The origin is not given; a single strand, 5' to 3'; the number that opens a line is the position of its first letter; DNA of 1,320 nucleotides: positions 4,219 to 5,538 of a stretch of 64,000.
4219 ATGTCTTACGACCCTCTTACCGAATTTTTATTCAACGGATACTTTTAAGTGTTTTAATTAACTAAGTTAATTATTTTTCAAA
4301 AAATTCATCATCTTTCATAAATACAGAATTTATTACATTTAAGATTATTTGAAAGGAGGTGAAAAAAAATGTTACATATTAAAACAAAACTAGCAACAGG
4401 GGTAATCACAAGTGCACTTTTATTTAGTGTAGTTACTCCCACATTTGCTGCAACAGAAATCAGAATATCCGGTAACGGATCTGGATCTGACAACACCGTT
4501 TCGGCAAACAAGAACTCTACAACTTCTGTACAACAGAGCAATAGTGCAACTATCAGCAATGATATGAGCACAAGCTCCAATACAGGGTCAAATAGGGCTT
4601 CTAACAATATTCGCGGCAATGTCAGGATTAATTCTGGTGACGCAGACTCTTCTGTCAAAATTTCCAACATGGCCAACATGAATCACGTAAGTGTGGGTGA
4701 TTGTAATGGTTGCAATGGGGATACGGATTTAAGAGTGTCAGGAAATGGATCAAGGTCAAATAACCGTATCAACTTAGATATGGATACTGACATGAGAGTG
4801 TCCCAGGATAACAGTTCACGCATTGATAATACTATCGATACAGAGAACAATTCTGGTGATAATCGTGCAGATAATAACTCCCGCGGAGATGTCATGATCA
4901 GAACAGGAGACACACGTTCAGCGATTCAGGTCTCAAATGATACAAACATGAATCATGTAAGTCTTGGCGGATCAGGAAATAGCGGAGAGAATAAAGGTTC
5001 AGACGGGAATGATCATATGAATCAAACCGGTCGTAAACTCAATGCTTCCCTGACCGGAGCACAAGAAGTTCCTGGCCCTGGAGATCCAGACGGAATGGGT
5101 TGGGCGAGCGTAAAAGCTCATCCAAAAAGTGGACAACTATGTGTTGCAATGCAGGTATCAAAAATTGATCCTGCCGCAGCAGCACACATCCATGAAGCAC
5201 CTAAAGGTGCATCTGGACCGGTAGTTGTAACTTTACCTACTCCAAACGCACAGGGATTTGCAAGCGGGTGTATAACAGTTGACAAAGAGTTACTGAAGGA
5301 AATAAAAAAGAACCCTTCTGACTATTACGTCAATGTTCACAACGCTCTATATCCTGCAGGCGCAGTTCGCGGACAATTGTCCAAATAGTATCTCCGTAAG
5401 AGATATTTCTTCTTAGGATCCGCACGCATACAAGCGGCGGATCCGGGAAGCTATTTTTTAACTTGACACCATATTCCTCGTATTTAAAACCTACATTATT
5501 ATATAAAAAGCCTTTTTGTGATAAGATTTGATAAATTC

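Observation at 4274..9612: Three copies of a 17-bp palindrome define a putative MarR regulon (CHRD protein, marR itself, fasciclin protein)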

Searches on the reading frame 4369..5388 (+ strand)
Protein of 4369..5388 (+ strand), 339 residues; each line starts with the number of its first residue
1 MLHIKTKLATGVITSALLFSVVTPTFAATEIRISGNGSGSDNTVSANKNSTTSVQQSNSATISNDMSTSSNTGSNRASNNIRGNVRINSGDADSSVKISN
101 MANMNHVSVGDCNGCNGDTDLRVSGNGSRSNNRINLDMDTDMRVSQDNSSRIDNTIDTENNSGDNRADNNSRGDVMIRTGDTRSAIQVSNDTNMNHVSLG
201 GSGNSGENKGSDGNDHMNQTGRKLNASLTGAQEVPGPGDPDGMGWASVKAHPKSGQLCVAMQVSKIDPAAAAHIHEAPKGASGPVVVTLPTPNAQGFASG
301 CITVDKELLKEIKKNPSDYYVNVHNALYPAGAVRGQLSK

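Call 7: search_protein_families(library=pfam, proteins=[window:4369-5388:+], max_evalue=0.01)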
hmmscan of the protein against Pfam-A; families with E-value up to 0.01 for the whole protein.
window:4369-5388:+ (339 aa): 1 family
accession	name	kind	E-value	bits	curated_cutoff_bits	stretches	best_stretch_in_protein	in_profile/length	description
PF07452.17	CHRD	-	8.7e-27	94.8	24.1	1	225-337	2-117/117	CHRD domain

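Call 30: search_solved_structures(query=window:4369-5385:+, max_evalue=0.01)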
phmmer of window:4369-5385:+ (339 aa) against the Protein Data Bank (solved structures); distinct sequences matched with E-value up to 0.01: 0.
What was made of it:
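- Tried and rejected: Solved structures related to CHRD: none found by sequence (call 30).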

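Call 38: search_protein_families(library=ncbifam, proteins=[window:4369-5385:+], max_evalue=0.001)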
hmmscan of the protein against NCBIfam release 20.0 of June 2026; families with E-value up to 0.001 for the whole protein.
window:4369-5385:+ (339 aa): 0 families

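Call 49: find_homologous_proteins(query=window:4369-5385:+, max_evalue=1e-10)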
Query window:4369-5385:+ (339 aa): 1022 proteins with E <= 1e-10 among 4015 candidates; the best 120 are listed.
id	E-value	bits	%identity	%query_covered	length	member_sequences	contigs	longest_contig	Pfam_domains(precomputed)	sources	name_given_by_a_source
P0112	4.7e-213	724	100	100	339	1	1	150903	PF07452.18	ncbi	-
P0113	1.2e-97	345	46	35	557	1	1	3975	PF07452.18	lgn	-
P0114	2.0e-89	318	56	65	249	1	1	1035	PF07452.18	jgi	jgi:hypothetical protein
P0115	2.7e-84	302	46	33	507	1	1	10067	PF07452.18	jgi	jgi:hypothetical protein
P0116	1.7e-80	289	56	61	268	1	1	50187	PF07452.18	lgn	-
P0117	1.7e-78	283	46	36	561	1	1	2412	PF07452.18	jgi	jgi:hypothetical protein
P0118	7.6e-78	280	47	34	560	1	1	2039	PF07452.18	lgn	-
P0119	3.7e-75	272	49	65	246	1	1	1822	PF07452.18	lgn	-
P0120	2.6e-74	269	58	34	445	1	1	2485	PF07452.18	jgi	jgi:hypothetical protein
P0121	1.9e-71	259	53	39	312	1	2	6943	PF07452.18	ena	-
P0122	2.2e-71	259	57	65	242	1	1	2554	PF07452.18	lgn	-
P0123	1.4e-70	257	49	65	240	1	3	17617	PF07452.18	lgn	-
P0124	2.5e-70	256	53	65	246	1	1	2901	PF07452.18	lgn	-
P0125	1.2e-67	247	54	42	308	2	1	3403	PF07452.18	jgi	jgi:hypothetical protein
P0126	2.6e-67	246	60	36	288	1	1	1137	PF07452.18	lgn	-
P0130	1.7e-66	243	51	65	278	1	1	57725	PF07452.18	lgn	-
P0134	3.2e-65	239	45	65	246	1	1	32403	PF07452.18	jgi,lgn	-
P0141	7.0e-64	235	41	99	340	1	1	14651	PF07452.18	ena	-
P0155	7.7e-62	228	51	65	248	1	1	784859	PF07452.18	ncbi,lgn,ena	-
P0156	9.1e-62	228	51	65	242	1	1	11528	PF07452.18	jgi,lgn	-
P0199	2.8e-52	196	44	64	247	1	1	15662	PF07452.18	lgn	-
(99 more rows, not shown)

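Call 50: find_encoding_contigs(protein=P0116, flank=6000, max_places=1)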
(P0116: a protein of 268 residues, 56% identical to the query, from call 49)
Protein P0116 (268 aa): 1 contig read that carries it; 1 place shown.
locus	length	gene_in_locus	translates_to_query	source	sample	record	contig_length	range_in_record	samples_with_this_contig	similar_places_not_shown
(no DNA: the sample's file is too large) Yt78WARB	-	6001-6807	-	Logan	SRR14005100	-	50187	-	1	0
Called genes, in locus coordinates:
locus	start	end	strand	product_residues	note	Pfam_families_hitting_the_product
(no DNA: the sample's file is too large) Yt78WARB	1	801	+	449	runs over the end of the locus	PF02689:Herpes_Helicase (faint), PF05970:PIF1, PF13245:AAA_19, PF13401:AAA_22, PF13604:AAA_30, PF21530:Pif1_2B_dom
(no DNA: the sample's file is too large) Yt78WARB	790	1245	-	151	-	-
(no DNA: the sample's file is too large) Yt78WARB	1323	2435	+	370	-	PF02129:Peptidase_S15 (faint), PF00561:Abhydrolase_1, PF12146:Hydrolase_4, PF12697:Abhydrolase_6, PF00326:Peptidase_S9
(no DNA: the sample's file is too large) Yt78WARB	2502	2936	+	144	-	-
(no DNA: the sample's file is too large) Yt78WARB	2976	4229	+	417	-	PF03448:MgtE_N, PF00571:CBS (faint), PF01769:MgtE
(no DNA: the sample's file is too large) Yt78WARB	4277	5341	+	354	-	PF09587:PGA_cap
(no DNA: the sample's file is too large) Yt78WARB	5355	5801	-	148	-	PF01047:MarR, PF12802:MarR_2, PF13463:HTH_27 (weak)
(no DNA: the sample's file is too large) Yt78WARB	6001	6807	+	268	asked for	PF07452:CHRD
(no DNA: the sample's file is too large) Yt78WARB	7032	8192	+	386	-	PF08495:FIST, PF10442:FIST_C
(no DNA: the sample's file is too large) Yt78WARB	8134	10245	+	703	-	PF08448:PAS_4, PF13188:PAS_8 (faint), PF00989:PAS (faint), PF13426:PAS_9 (faint), PF08448:PAS_4, PF08447:PAS_3 (weak), PF00512:HisKA, PF02518:HATPase_c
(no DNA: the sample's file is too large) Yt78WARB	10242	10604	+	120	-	PF00072:Response_reg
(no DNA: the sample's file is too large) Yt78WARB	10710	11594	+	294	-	PF03851:UvdE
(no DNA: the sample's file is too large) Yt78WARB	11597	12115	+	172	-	PF14328:DUF4385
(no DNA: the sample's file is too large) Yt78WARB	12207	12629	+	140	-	PF00892:EamA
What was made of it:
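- Tried and rejected: P0116 contig: its CHRD is next to a divergent MarR, but no DNA could be fetched (call 50).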

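Call 51: find_encoding_contigs(protein=P0123, flank=6000, max_places=1)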
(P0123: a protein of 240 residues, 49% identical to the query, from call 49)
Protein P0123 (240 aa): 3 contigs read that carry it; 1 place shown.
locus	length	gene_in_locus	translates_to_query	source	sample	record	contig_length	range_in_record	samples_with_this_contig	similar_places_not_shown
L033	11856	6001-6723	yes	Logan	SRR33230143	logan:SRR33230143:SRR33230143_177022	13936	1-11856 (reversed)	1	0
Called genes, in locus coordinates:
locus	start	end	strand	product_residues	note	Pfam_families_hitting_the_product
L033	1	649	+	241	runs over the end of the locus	-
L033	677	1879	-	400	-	PF07995:GSDH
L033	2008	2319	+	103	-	-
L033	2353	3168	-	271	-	PF01061:ABC2_membrane, PF12698:ABC2_membrane_3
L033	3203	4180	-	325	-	PF00005:ABC_tran, PF13304:AAA_21 (weak), PF13732:DrrA1-3_C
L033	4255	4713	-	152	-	-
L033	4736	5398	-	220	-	-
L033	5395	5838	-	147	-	PF22381:Staph_reg_Sar_Rot (faint), PF01047:MarR, PF12802:MarR_2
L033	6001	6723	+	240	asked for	PF07452:CHRD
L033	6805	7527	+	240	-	PF13489:Methyltransf_23 (weak), PF13649:Methyltransf_25, PF08241:Methyltransf_11, PF08242:Methyltransf_12 (weak)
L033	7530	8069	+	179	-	PF08002:DUF1697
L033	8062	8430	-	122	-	-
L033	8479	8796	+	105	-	-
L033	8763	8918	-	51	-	-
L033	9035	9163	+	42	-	-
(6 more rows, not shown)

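Call 52: find_encoding_contigs(protein=P0130, flank=6000, max_places=1)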
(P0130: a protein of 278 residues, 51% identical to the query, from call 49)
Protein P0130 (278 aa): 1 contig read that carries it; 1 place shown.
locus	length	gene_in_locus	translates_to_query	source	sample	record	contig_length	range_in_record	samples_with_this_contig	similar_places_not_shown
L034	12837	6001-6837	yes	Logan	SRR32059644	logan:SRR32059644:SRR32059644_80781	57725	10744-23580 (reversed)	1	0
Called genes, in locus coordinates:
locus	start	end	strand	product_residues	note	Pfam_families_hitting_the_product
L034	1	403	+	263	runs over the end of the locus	PF00290:Trp_syntA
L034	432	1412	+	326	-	PF00579:tRNA-synt_1b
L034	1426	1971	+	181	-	-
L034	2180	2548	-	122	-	PF08002:DUF1697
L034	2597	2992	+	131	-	-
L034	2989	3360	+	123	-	PF03551:PadR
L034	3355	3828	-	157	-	-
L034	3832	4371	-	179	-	PF01625:PMSR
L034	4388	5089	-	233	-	PF00657:Lipase_GDSL, PF13472:Lipase_GDSL_2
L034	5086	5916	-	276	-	PF00106:adh_short, PF08659:KR, PF13561:adh_short_C2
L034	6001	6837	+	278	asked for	PF07452:CHRD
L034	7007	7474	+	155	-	PF22381:Staph_reg_Sar_Rot, PF12802:MarR_2, PF01047:MarR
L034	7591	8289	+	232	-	-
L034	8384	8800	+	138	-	PF13473:Cupredoxin_1, PF00127:Copper-bind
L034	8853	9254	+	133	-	-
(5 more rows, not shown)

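Call 53: find_encoding_contigs(protein=P0134, flank=6000, max_places=1)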
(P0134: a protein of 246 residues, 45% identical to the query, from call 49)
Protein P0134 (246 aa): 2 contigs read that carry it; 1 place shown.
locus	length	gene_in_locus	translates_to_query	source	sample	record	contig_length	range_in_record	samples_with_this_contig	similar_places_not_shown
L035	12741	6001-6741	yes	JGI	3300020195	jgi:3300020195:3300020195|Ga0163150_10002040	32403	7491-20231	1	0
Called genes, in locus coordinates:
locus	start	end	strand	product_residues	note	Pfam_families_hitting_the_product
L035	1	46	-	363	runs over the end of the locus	PF08241:Methyltransf_11, PF13649:Methyltransf_25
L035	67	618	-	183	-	PF18306:LDcluster4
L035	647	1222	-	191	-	PF28474:DUF8412, PF13376:OmdA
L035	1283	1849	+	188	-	PF09723:Zn_ribbon_8 (faint), PF13240:Zn_Ribbon_1 (faint), PF13248:Zn_ribbon_3 (faint), PF26040:Zn_ribbon_CLPX_N (faint), PF01396:Zn_ribbon_Top1 (faint), PF13453:Zn_ribbon_TFIIB (faint)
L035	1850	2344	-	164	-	PF01641:SelR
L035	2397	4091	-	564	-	PF02683:DsbD_TM, PF00578:AhpC-TSA, PF08534:Redoxin, PF13905:Thioredoxin_8, PF17991:Thioredoxin_10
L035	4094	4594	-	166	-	PF00578:AhpC-TSA (weak), PF08534:Redoxin (weak), PF00085:Thioredoxin, PF13098:Thioredoxin_2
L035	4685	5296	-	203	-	PF02469:Fasciclin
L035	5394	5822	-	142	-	PF22381:Staph_reg_Sar_Rot (faint), PF01047:MarR, PF12802:MarR_2, PF13463:HTH_27 (faint)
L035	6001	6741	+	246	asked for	PF07452:CHRD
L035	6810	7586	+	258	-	PF00106:adh_short, PF08659:KR, PF13561:adh_short_C2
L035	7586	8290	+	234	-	PF00657:Lipase_GDSL, PF13472:Lipase_GDSL_2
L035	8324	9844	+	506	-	PF08323:Glyco_transf_5, PF13439:Glyco_transf_4 (faint), PF20706:GT4-conflict (faint), PF13579:Glyco_trans_4_4 (faint), PF00534:Glycos_transf_1, PF13692:Glyco_trans_1_4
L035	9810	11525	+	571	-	PF00343:Phosphorylase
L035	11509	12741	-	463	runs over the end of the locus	PF02446:Glyco_hydro_77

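Call 54: find_encoding_contigs(protein=P0155, flank=6000, max_places=1)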
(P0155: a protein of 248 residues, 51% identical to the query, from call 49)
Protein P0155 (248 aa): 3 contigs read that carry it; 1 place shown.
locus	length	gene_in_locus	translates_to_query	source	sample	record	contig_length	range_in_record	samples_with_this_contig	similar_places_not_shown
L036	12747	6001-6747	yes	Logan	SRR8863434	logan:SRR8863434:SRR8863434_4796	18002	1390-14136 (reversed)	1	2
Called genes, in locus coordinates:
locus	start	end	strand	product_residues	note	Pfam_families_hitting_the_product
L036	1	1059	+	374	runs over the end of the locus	PF01168:Ala_racemase_N, PF00842:Ala_racemase_C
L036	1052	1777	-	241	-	PF01479:S4, PF00849:PseudoU_synth_2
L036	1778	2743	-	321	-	PF01018:GTP1_OBG, PF01926:MMR_HSR1, PF02421:FeoB_N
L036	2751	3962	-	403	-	PF00270:DEAD, PF04851:ResIII, PF00271:Helicase_C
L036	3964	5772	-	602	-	PF00009:GTP_EFTU, PF01926:MMR_HSR1, PF22042:EF-G_D2, PF03144:GTP_EFTU_D2, PF14492:EFG_III (weak), PF00679:EFG_C, PF21018:BipA_C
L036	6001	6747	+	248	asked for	PF07452:CHRD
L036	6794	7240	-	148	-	PF08818:DUF1801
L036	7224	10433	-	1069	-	PF25596:CPSase_L_D1, PF02222:ATP-grasp, PF02786:CPSase_L_D2, PF07478:Dala_Dala_lig_C, PF02787:CPSase_L_D3, PF25596:CPSase_L_D1, PF02786:CPSase_L_D2, PF02222:ATP-grasp, +4 more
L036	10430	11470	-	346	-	PF00988:CPSase_sm_chain, PF07722:Peptidase_C26 (faint), PF00117:GATase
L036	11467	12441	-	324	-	PF02729:OTCace_N, PF00185:OTCace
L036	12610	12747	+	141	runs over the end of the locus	PF00011:HSP20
